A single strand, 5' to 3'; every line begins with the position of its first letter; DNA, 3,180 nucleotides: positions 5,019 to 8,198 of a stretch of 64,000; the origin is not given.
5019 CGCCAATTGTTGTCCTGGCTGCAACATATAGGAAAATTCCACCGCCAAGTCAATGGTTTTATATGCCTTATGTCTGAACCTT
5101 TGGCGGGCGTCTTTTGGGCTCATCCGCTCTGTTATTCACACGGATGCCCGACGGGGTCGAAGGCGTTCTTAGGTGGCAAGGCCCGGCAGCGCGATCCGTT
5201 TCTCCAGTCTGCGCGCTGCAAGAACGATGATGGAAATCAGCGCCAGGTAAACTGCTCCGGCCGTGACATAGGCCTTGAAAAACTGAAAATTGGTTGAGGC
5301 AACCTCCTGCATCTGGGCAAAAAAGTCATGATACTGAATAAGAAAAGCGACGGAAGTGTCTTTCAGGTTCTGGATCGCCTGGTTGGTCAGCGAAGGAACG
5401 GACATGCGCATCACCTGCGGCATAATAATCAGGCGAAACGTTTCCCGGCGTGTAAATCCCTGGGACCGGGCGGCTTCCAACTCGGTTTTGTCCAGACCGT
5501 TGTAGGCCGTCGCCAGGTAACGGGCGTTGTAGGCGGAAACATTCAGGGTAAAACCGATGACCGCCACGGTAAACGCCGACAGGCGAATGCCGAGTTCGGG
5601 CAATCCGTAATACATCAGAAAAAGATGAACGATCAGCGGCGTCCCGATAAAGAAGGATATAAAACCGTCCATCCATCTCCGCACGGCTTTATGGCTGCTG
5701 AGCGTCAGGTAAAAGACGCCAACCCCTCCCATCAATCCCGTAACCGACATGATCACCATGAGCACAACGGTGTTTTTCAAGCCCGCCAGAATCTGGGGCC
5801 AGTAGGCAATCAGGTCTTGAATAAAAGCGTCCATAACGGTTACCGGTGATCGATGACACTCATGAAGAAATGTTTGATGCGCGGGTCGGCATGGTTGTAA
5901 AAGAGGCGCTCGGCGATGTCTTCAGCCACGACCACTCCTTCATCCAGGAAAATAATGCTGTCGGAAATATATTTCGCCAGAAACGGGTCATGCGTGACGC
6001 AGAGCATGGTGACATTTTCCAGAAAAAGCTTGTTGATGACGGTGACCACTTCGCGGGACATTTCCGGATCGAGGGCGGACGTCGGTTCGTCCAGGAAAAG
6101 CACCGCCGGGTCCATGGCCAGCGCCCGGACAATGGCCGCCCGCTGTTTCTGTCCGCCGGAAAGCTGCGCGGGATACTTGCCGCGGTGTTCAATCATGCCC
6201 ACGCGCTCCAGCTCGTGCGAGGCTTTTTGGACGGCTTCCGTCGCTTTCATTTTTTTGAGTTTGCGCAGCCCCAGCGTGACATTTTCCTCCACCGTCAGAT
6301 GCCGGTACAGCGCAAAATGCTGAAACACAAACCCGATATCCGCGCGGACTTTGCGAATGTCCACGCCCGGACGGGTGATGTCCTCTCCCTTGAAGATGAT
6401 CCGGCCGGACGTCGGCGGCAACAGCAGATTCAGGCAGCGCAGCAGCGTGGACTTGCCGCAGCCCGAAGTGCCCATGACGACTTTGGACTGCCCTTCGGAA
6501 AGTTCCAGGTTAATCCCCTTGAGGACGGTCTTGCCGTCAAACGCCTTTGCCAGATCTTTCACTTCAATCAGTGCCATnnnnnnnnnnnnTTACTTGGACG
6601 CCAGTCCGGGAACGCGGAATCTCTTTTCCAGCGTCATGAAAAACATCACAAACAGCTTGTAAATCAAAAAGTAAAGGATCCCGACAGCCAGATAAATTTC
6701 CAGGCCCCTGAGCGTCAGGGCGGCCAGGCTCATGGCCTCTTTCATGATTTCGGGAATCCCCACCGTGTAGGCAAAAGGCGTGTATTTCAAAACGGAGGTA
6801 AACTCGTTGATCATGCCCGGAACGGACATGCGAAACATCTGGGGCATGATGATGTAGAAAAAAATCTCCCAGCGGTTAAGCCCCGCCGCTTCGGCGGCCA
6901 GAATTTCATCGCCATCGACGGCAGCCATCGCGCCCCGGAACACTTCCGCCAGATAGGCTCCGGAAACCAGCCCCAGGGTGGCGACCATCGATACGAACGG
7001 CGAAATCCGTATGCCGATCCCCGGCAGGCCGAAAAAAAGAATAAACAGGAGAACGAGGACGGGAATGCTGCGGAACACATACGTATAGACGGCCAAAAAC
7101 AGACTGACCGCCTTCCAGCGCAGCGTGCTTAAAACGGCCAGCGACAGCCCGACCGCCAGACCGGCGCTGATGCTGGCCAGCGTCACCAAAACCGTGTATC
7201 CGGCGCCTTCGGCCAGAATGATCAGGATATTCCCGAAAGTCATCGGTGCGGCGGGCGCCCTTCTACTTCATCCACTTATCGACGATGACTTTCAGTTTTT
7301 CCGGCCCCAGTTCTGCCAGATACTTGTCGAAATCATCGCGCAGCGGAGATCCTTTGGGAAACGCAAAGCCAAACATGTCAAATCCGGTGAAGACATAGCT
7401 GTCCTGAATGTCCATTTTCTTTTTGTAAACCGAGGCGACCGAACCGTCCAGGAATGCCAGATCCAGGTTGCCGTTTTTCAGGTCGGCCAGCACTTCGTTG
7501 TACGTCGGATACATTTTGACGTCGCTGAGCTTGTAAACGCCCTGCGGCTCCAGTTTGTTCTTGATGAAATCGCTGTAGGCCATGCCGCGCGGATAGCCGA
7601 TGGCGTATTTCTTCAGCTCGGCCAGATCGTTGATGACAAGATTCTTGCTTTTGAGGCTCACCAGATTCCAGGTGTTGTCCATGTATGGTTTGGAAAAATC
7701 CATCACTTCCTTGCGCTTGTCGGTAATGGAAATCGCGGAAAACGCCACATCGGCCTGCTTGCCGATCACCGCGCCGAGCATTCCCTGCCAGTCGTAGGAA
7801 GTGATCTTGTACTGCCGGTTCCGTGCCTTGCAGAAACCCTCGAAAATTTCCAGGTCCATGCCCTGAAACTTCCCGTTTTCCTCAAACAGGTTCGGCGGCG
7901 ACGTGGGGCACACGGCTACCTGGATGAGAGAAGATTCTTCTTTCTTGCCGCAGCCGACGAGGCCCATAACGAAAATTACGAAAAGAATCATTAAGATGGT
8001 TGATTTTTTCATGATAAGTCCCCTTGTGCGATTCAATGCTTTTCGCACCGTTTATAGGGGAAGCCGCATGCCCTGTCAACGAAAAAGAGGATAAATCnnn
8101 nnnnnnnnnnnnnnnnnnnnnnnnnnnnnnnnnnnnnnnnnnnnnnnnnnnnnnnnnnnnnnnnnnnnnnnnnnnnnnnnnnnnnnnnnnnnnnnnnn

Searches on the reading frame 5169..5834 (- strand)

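Call 88: search_protein_families(library=pfam, proteins=[window:5169-5834:-], max_evalue=0.00001)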
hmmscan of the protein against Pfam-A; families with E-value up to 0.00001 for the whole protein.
window:5169-5834:- (221 aa): 1 family
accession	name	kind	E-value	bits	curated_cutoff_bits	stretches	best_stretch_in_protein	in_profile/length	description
PF00528.27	BPD_transp_1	-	3.4e-18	66.5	26.4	1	45-214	10-182/184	Binding-protein-dependent transport system inner membrane component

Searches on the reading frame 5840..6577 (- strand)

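Call 88: search_protein_families(library=pfam, proteins=[window:5840-6577:-], max_evalue=0.00001)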
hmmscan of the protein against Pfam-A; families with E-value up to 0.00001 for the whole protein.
window:5840-6577:- (245 aa): 3 families
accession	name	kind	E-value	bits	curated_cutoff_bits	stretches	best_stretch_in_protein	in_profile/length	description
PF00005.33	ABC_tran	-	7.9e-36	124.1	25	1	19-167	1-137/137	ABC transporter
PF13304.12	AAA_21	-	2.7e-12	47.8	27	1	136-200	235-302/304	AAA domain, putative AbiEii toxin, Type IV TA system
PF02463.25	SMC_N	-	2.4e-07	30.9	40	1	30-198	25-199/220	RecF/RecN/SMC N terminal domain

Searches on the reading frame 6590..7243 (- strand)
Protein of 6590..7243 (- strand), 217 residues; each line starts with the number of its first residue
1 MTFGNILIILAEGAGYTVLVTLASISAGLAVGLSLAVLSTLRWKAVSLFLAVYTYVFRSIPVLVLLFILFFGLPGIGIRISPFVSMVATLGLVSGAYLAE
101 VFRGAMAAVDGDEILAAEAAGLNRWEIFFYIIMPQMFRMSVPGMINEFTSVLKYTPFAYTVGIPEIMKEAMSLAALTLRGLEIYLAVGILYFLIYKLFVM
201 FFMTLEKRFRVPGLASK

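Call 88: search_protein_families(library=pfam, proteins=[window:6590-7243:-], max_evalue=0.00001)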
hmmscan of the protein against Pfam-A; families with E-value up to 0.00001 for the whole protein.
window:6590-7243:- (217 aa): 1 family
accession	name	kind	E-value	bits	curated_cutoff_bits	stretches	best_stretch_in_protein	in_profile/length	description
PF00528.27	BPD_transp_1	-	5.6e-19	69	26.4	1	28-210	1-183/184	Binding-protein-dependent transport system inner membrane component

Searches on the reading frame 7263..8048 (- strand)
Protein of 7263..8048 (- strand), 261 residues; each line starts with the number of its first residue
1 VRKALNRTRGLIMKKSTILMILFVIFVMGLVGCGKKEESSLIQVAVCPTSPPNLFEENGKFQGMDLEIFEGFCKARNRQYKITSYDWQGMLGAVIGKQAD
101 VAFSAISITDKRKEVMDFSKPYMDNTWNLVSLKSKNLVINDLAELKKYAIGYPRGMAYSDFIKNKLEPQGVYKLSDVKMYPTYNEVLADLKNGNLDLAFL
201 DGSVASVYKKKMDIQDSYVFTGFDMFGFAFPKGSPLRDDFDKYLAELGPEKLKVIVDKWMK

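Call 88: search_protein_families(library=pfam, proteins=[window:7263-8048:-], max_evalue=0.00001)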
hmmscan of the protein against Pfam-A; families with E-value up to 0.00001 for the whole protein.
window:7263-8048:- (261 aa): 2 families
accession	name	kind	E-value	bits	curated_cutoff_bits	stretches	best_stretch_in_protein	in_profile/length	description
PF00497.25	SBP_bac_3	-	1.3e-23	83.7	26.4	1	42-260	1-130/132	Bacterial extracellular solute-binding proteins, family 3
PF10613.14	Lig_chan-Glu_bd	-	7.8e-12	45.8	30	1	83-129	63-109/115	Ligated ion channel L-glutamate- and glycine-binding site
